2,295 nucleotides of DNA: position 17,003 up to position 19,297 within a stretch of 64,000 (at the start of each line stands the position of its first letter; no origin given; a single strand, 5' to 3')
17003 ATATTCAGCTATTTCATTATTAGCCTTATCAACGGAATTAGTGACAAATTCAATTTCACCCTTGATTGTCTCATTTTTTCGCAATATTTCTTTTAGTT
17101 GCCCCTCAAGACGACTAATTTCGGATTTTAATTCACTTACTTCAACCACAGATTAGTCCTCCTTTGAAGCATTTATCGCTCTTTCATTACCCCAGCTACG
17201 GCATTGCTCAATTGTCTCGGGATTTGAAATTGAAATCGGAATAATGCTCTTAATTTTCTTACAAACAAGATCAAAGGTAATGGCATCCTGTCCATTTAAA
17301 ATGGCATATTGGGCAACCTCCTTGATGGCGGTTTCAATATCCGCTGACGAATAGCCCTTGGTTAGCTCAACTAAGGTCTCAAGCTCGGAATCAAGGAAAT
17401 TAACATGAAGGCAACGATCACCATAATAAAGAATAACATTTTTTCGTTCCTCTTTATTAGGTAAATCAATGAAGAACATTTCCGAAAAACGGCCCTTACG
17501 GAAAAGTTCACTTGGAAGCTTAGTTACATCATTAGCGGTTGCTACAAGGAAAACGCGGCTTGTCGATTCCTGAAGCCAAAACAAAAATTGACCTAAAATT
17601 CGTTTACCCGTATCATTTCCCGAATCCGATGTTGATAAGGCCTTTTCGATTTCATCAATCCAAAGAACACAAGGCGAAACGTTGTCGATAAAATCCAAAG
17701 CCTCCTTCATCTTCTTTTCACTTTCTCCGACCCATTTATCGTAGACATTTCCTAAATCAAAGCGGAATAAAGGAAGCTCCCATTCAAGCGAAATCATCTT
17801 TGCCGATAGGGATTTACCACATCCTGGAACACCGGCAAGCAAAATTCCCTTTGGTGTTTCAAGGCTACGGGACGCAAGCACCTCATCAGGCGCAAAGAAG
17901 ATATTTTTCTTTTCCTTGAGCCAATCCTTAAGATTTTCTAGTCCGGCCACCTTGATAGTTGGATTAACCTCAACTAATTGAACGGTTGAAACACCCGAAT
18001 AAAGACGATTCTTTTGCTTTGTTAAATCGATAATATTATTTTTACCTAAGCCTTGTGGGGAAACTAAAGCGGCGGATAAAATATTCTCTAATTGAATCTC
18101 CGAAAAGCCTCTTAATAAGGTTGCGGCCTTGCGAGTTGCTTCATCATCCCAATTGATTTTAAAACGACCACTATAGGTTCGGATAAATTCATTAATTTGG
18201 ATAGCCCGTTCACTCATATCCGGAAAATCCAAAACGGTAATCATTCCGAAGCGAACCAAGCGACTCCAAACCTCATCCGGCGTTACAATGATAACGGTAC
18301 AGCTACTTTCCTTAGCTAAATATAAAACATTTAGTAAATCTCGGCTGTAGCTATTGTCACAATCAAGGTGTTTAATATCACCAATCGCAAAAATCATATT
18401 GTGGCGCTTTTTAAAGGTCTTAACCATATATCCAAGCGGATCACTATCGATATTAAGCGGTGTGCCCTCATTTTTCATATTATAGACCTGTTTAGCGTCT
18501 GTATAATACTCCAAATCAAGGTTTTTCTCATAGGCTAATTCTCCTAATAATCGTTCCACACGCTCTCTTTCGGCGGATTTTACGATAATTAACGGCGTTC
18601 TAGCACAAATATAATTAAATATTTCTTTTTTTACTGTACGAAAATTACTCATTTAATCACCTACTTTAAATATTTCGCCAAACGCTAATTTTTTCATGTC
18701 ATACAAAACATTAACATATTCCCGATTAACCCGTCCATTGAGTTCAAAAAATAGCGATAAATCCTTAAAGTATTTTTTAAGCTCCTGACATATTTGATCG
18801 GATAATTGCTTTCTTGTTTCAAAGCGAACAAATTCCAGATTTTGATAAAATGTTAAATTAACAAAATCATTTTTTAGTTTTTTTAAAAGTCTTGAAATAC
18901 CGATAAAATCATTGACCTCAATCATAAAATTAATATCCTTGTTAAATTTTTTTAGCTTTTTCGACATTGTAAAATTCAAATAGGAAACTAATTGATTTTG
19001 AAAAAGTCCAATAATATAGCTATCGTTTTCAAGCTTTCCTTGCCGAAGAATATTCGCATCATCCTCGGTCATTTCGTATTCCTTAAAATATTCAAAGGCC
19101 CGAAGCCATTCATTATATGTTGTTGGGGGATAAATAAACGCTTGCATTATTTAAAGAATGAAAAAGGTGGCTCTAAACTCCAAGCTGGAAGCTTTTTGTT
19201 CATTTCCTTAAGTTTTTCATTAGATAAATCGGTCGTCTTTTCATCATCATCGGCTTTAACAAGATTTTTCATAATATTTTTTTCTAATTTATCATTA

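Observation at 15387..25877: Seven-gene operon: Zn-ribbon/TIR protein, three paralogous coiled-coil 2-TM proteins, two small proteins and a Ycf46-like AAA+ ATPase - candidate undescribed conflict/defence system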

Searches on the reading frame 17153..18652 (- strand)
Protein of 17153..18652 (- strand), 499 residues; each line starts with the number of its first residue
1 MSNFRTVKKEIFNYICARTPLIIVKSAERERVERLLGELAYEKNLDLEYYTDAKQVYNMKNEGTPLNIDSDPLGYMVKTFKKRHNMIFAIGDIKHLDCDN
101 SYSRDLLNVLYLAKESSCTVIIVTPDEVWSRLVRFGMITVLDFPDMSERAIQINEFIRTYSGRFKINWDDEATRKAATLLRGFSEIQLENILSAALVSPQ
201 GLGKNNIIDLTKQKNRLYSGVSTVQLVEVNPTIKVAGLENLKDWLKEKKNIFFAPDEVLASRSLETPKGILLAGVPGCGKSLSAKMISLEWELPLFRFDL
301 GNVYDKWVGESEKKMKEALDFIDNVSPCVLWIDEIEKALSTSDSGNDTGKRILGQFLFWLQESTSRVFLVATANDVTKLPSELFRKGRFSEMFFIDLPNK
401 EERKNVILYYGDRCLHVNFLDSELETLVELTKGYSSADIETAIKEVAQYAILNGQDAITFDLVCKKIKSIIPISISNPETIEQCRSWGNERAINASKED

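Call 3: search_protein_families(library=pfam, proteins=[window:17153-18652:-], max_evalue=0.1)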
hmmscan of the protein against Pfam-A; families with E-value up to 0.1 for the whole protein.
window:17153-18652:- (499 aa): 7 families
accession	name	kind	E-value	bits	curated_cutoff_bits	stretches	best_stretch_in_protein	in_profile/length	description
PF00004.35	AAA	-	4.5e-28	98.8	21.2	1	270-396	1-130/131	ATPase family associated with various cellular activities (AAA)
PF17862.7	AAA_lid_3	-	6.3e-06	26.1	27.2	1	421-460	1-40/45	AAA+ lid domain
PF20720.3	nSTAND3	-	0.00056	20.1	27.2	1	260-408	10-149/155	Novel STAND NTPase 3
PF06414.18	Zeta_toxin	-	0.01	15.7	22.3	0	263-290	12-39/199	Zeta toxin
PF06745.19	ATPase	-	0.032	14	26.6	0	264-284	16-36/231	KaiC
PF00910.28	RNA_helicase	-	0.066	14.2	21.5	0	270-290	1-21/105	RNA helicase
PF23902.1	AAA_lid_PRS2_C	-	0.089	13.4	34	0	414-470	16-70/73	PRS2 AAA+ lid C-terminal domain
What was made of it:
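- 17153..18652 (-): Gene 6, 499-aa AAA+ ATPase. Pfam AAA, 98.8 bits (call 3).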

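Call 4: search_protein_families(library=padloc, proteins=[window:17153-18652:-], max_evalue=0.1)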
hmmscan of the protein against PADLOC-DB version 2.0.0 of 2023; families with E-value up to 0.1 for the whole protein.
window:17153-18652:- (499 aa): 4 families
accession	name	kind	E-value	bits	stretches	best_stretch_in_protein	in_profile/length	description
PDLC02196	IetA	-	1.8e-29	101.4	1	256-470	111-321/374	-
PDLC02195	IetA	-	3.4e-22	77.3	1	257-461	127-327/395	-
PDLC04232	IetA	-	8.3e-20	69.4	1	255-469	104-315/330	-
PDLC04231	IetA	-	4e-09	34.7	1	257-386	107-237/262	-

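Call 5: search_protein_families(library=ncbifam, proteins=[window:17153-18652:-], max_evalue=0.1)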
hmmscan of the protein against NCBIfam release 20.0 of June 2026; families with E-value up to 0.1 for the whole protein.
window:17153-18652:- (499 aa): 13 families
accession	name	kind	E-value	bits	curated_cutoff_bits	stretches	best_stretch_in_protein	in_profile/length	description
TIGR01243.1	CDC48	subfamily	1.4e-27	96.4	802.65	1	234-451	454-673/733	CDC48 family AAA ATPase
NF041006.2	cell_div_CdvC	equivalog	2.3e-26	92.6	650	1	234-446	104-318/370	cell division protein CdvC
TIGR01242.2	TIGR01242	subfamily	4.2e-26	91.8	500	1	231-470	109-355/362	proteasome-activating nucleotidase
NF003069.1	PRK03992.1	subfamily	3.5e-25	88.9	500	1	234-467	132-369/379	proteasome-activating nucleotidase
TIGR01241.2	FtsH_fam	equivalog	1.3e-22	80.4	600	1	203-465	137-397/598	ATP-dependent zinc metalloprotease FtsH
NF042959.1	IteA_antiphage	equivalog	2.8e-21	76.1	510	1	256-468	114-322/367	anti-phage ATPase IteA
NF047747.1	PrtsmActNtasePan2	equivalog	2.3e-18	66.6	700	1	256-459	174-381/397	proteasome-activating nucleotidase Pan2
NF047748.1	PrtsmActNtasePan1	equivalog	2.3e-18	66.4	750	1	220-460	132-379/405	proteasome-activating nucleotidase Pan1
NF008004.0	PRK10733.1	equivalog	7.4e-17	60.6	1008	1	232-454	151-376/644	ATP-dependent zinc metalloprotease FtsH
TIGR03689.1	pup_AAA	equivalog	8.4e-11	41.2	504.75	1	235-416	184-383/512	proteasome ATPase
NF041091.1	asp_aminotase_Arch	equivalog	0.029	13.2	550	0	102-161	177-235/376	aspartate aminotransferase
NF010335.0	PRK13764.1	equivalog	0.058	11.9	340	0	256-285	252-281/613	ATPase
NF011670.1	PRK15088.1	equivalog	0.06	12.3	400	0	113-161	184-232/323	PTS mannose transporter subunit IIAB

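Call 10: find_encoding_contigs(protein=window:17153-18652:-, flank=10000, max_places=6)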
Protein window:17153-18652:- (499 aa): 5 contigs read that carry it; 2 places shown.
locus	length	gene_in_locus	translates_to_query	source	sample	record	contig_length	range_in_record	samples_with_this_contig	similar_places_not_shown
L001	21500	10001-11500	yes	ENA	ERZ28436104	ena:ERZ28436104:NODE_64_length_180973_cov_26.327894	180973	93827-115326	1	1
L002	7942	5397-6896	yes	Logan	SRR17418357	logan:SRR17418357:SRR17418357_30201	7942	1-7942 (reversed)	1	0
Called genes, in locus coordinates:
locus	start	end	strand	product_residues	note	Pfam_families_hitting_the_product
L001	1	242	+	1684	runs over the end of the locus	PF05593:RHS_repeat (faint), PF25023:TEN_YD-shell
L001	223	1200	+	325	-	-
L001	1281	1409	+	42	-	-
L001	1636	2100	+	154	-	-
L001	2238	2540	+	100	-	-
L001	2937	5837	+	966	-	PF01582:TIR (weak), PF13676:TIR_2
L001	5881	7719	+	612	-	-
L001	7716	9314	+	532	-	-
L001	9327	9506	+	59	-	-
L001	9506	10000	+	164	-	-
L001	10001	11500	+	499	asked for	PF00004:AAA, PF17862:AAA_lid_3 (weak)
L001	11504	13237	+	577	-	-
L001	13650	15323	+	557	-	PF01580:FtsK_SpoIIIE (weak)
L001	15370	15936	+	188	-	-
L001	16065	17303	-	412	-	PF05496:RuvB_N, PF13173:AAA_14, PF14532:Sigma54_activ_2 (weak), PF20720:nSTAND3 (weak), PF00004:AAA, PF00910:RNA_helicase (weak), PF16193:AAA_assoc_2, PF12002:MgsA_C, +4 more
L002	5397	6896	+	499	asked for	PF00004:AAA, PF17862:AAA_lid_3 (weak)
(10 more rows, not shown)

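Call 11: search_solved_structures(query=window:17153-18652:-, max_evalue=0.001)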
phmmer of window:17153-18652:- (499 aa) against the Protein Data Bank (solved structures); distinct sequences matched with E-value up to 0.001: 267 (the best 60 are shown).
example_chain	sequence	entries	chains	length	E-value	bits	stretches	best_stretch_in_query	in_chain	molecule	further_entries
5vc7_A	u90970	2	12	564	4.9e-44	154.1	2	234-459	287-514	VCP-like ATPase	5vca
5g4g_A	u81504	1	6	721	1.1e-43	153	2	234-459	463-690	VCP-LIKE ATPASE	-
5g4f_A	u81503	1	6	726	1.1e-43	153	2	234-459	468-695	VCP-LIKE ATPASE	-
9m4n_A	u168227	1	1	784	1.6e-42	149.1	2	234-453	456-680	Cell division control protein 48 homolog A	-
9m3v_A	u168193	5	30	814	1.8e-42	148.9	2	234-453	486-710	Cell division control protein 48 homolog A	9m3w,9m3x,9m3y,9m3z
6oaa_B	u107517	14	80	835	8.7e-40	140.1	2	229-457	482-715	Cell division control protein 48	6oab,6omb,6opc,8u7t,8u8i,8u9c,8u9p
8dar_A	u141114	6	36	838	8.8e-40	140.1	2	229-457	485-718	Cell division control protein 48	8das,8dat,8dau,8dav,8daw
7wub_D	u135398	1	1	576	9.7e-40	139.9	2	234-451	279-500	Transitional endoplasmic reticulum ATPase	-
7wub_C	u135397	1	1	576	1e-39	139.9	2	234-451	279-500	Transitional endoplasmic reticulum ATPase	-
6mck_A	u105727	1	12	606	1.4e-39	139.5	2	234-451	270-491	Transitional endoplasmic reticulum ATPase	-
6oa9_A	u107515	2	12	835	2.1e-39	138.8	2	228-457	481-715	Cell division control protein 48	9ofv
7rlh_A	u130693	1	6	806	2.4e-39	138.6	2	234-451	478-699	Transitional endoplasmic reticulum ATPase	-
7rlg_A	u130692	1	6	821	2.6e-39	138.5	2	234-451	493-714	Transitional endoplasmic reticulum ATPase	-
7rlj_A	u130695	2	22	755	2.7e-39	138.5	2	234-451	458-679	Transitional endoplasmic reticulum ATPase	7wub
8yka_A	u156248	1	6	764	2.8e-39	138.4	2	234-451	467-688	Transitional endoplasmic reticulum ATPase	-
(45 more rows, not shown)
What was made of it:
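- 17153..18652 (-): PDB best hits VAT/Cdc48/p97 D2 (call 11).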

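Call 62: find_homologous_proteins(query=window:17153-18652:-, max_evalue=1e-10)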
Query window:17153-18652:- (499 aa): 7334 proteins with E <= 1e-10 among 8000 candidates; the best 120 are listed.
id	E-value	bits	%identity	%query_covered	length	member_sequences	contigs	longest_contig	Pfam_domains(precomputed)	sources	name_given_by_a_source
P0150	0.0e+0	1112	99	100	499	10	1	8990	PF00004.36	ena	-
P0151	2.7e-297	1004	88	100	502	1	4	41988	PF00004.36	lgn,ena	-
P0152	1.7e-294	995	88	100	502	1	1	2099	PF00004.36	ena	-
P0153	2.1e-294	995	88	100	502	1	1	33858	PF00004.36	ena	-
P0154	1.2e-282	956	85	100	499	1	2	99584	PF00004.36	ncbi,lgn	-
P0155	2.3e-273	925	83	100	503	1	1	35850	PF00004.36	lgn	-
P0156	1.3e-213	728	64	99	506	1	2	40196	PF00004.36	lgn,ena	-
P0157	3.9e-212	723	63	99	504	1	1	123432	PF00004.36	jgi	jgi:ATP-dependent 26S proteasome regulatory subunit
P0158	2.9e-210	717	63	99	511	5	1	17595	PF00004.36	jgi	-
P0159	3.2e-210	717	63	100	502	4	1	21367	PF00004.36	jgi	-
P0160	8.6e-210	716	63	99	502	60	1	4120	PF00004.36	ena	-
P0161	9.1e-210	716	64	100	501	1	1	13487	PF00004.36,PF17862.8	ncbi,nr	ncbi:MAG: AAA family ATPase [Clostridia bacterium]|nr:AAA family ATPase [Clostridia bacterium]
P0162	1.5e-209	715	63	99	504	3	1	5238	PF00004.36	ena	-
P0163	2.5e-209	714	64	99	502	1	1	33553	PF00004.36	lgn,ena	-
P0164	3.9e-209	713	62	99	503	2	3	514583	PF00004.36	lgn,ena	-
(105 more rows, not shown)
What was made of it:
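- The ATPase is 60-64% identical across phyla (call 62).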

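Call 71: predict_structure(alignment_id=A6)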
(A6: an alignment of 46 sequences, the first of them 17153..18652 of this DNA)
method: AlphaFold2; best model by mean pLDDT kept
length: 499 residues; sequences in the alignment: 46
mean_pLDDT: 84.6   pTM: 0.73
mean pLDDT of the five models: 84.6, 84.5, 81.4, 78.7, 75.0
residues with pLDDT >= 90: 149; 70-90: 316; 50-70: 32; < 50: 2
segments of 3 or more residues with pLDDT < 50: none
pLDDT, mean of each block of 10 residues (from residue 1): 79 92 88 90 91 86 76 90 91 84 92 93 89 88 82 88 83 84 81 83 78 72 85 78 90 83 83 87 89 87 68 83 86 78 58 78 82 79 65 90 91 90 94 92 94 92 94 89 88 79
secondary structure, 60 per line:
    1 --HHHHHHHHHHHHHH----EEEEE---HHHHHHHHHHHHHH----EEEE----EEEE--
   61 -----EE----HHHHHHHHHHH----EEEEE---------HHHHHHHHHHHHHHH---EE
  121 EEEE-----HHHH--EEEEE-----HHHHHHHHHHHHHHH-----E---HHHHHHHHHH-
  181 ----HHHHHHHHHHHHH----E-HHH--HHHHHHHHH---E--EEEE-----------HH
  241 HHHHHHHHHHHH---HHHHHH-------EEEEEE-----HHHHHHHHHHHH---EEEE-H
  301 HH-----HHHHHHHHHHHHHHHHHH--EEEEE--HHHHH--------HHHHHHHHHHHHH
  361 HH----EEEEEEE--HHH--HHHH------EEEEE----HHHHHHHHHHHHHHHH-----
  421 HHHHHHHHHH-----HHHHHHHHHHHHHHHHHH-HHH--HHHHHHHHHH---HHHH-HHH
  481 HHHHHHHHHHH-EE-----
elements in order: H3-16 E21-25 H29-42 E47-50 E55-58 H72-82 E87-91 H101-115 E119-124 H130-133 E136-140 H146-160 H170-179 H185-197 H209-217 E224-227 H239-252 H256-261 E269-274 H280-291 E295-298 H308-325 E328-332 H335-339 H348-362 E367-373 H381-384 E391-395 H400-415 H421-430 H436-453 H460-469 H473-476 H478-491
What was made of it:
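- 17963..18652 (-): Gene 6 N-terminal half (aa 1-230): a degenerate D1-like AAA domain without a Walker A motif. AlphaFold2 pLDDT 84.6 (call 71).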

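Call 77: fold_search(model_id=the predicted structure, library=pdb)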
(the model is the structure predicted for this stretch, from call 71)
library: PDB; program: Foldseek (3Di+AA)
matches with E <= 10: 1796; with E <= 0.001: 1311
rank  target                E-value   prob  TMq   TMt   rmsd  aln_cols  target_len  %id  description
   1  7z11_B                5.9e-21  1.00  0.69  0.49   6.2       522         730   19  Structure of substrate bound DRG1 (AFG2) (released 2022-09-21)
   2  7z11_C                7.5e-20  1.00  0.66  0.47   7.0       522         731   18  Structure of substrate bound DRG1 (AFG2) (released 2022-09-21)
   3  8u8i_A                1.2e-19  1.00  0.69  0.64   6.4       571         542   18  Cdc48-Shp1 unfolding native substrate, Class 4 (released 2024-11-06)
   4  8u7t_D                2.3e-19  1.00  0.63  0.59   6.8       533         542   19  Substrate-bound Cdc48, Class 1 (released 2024-11-06)
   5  7z11_A                2.7e-19  1.00  0.68  0.49   6.3       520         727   19  Structure of substrate bound DRG1 (AFG2) (released 2022-09-21)
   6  8u7t_A                3.2e-19  1.00  0.65  0.63   6.4       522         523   18  Substrate-bound Cdc48, Class 1 (released 2024-11-06)
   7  7ln4_E                3.4e-19  1.00  0.64  0.46   6.9       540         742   18  Cryo-EM structure of human p97 in complex with Npl4/Ufd1 and polyubiquitinated Ub-Eos (FOM, Class 3) (released 2021-09-15)
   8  8u7t_B                3.4e-19  1.00  0.66  0.61   6.4       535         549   18  Substrate-bound Cdc48, Class 1 (released 2024-11-06)
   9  7nku_A                3.4e-19  1.00  0.47  0.45   9.5       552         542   20  diazaborine bound Drg1(AFG2) (released 2021-06-23)
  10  7swl_D                4.2e-19  1.00  0.65  0.59   9.7       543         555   16  CryoEM structure of the N-terminal-deleted Rix7 AAA-ATPase (released 2022-03-02)
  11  8ub4_C                4.7e-19  1.00  0.65  0.60   6.8       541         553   17  Cdc48-Shp1 unfolding native substrate, consensus structure (released 2024-11-06)
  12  6omb_A                4.7e-19  1.00  0.65  0.59   7.3       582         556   18  Cdc48 Hexamer (Subunits A to E) with substrate bound to the central pore (released 2019-07-17)
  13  5c18_B                5.2e-19  1.00  0.46  0.33  11.0       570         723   18  p97-delta709-728 in complex with ATP-gamma-S (released 2016-01-13)
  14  8u9q_A                9.0e-19  1.00  0.67  0.61   6.3       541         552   18  Cdc48-Shp1 unfolding native substrate, Class 6 (released 2024-11-06)
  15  8ub4_A                9.0e-19  1.00  0.65  0.61   6.3       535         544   19  Cdc48-Shp1 unfolding native substrate, consensus structure (released 2024-11-06)
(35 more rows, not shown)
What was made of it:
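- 17963..18652 (-): Full-length superposition on the D1-D2 tandems of AFG2, Cdc48, p97 and NVL, TMq 0.65-0.73, E 6e-21 (call 77).
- On Vps4 / ESCRT-IV: The N-terminal half is a D1-like alpha/beta domain (calls 71, 77).
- ATPase architecture (calls 71, 77). Gene 6 has that same architecture (call 77).
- Tried and rejected: The idea that the ATPase is Vps4-like was rejected on fold and best hits (calls 11, 77).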

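Call 89: find_related_loci(query=A6, collection=viral_contigs, flank=8000)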
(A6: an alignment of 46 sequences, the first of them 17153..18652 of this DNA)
Query A6 (499 aa) in viral_contigs; peptide patterns used: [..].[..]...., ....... (x = any residue, [..] = any of these).
243 stretches matched a pattern; 124 encode a relative of the query (tblastn E <= 1e-3); the best 80 are kept; 80 distinct loci.
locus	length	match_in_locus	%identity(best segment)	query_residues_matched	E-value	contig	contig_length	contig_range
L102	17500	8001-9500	40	1-498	2e-121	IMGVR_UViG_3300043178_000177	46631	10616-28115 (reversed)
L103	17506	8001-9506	38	1-496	6e-112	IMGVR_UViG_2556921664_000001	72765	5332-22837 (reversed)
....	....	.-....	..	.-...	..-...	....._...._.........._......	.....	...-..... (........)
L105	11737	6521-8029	32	4-498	2e-71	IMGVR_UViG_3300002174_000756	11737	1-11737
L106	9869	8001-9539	31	8-499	3e-67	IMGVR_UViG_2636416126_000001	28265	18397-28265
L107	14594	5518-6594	37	117-476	1e-66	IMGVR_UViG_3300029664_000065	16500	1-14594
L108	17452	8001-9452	32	15-496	3e-66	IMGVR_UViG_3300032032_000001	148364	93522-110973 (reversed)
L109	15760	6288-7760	30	10-496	3e-65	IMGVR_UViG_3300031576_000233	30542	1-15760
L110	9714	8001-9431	32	15-495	1e-64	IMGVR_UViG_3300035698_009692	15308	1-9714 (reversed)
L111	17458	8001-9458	31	15-498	7e-64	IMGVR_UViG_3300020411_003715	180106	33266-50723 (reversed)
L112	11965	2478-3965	30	12-488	3e-63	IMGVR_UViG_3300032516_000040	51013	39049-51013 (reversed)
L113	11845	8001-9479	32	10-496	4e-63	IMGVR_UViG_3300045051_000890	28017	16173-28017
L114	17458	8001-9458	33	9-492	4e-62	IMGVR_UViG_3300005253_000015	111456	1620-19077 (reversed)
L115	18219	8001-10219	31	1-496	3e-62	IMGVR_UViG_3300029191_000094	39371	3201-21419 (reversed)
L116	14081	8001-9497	30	17-497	9e-62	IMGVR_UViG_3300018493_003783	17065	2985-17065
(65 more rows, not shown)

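Call 91: search_protein_families(library=phrogs, proteins=[window:17153-18652:-], max_evalue=0.001)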
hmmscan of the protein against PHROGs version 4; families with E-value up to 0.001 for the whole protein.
window:17153-18652:- (499 aa): 6 families
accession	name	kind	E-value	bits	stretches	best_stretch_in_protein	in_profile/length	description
phrog_8638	-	unknown function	3.4e-89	301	1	7-498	21-541/568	-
phrog_10401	-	other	8.1e-41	141.5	1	241-406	438-595/667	ATPase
phrog_3757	-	unknown function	2e-33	117.3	1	257-469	116-326/367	-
phrog_30773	-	unknown function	2.2e-20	73.6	1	233-458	163-392/666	-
phrog_9172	-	unknown function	2.7e-13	50.6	1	268-445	108-294/509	-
phrog_7485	-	unknown function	1.5e-05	25.1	1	240-412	200-377/430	-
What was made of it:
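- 17153..18652 (-): 60-64% identical to Clostridia orthologues (call 62). phrog_8638, E 3e-89 (call 91).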

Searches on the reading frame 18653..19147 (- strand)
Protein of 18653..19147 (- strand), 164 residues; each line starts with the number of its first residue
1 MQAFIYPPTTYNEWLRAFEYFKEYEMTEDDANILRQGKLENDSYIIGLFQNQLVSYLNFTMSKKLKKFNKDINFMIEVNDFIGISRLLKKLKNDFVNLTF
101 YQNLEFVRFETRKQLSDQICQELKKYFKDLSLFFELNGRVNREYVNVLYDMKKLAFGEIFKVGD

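Call 3: search_protein_families(library=pfam, proteins=[window:18653-19147:-], max_evalue=0.1)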
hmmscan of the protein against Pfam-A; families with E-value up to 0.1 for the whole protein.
window:18653-19147:- (164 aa): 0 families

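Call 4: search_protein_families(library=padloc, proteins=[window:18653-19147:-], max_evalue=0.1)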
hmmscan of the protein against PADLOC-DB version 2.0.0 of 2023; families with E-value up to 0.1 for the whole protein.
window:18653-19147:- (164 aa): 0 families

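Call 5: search_protein_families(library=ncbifam, proteins=[window:18653-19147:-], max_evalue=0.1)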
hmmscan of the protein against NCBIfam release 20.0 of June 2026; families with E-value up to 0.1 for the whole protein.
window:18653-19147:- (164 aa): 1 family
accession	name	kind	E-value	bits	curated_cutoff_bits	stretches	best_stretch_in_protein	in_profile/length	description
NF041453.1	Bac51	equivalog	0.019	15.4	150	1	52-88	18-54/107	bacteriocin 51 precursor BacA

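Call 91: search_protein_families(library=phrogs, proteins=[window:18653-19147:-], max_evalue=0.001)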
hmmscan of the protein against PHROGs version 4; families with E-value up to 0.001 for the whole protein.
window:18653-19147:- (164 aa): 0 families

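Call 109: search_solved_structures(query=window:18653-19147:-, max_evalue=1)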
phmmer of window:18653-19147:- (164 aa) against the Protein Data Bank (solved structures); distinct sequences matched with E-value up to 1: 2.
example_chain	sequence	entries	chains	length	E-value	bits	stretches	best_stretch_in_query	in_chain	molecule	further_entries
7shg_A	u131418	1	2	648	0.14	15.5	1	30-121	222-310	Ribofuranosyl transferase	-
4x0r_B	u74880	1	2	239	1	12.8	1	59-145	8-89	Interferon-induced GTP-binding protein Mx2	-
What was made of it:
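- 18653..19147 (-): Gene 5, 164-aa helical protein with an N-terminal TYxEW motif. No Pfam or PDB match (calls 3, 109).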
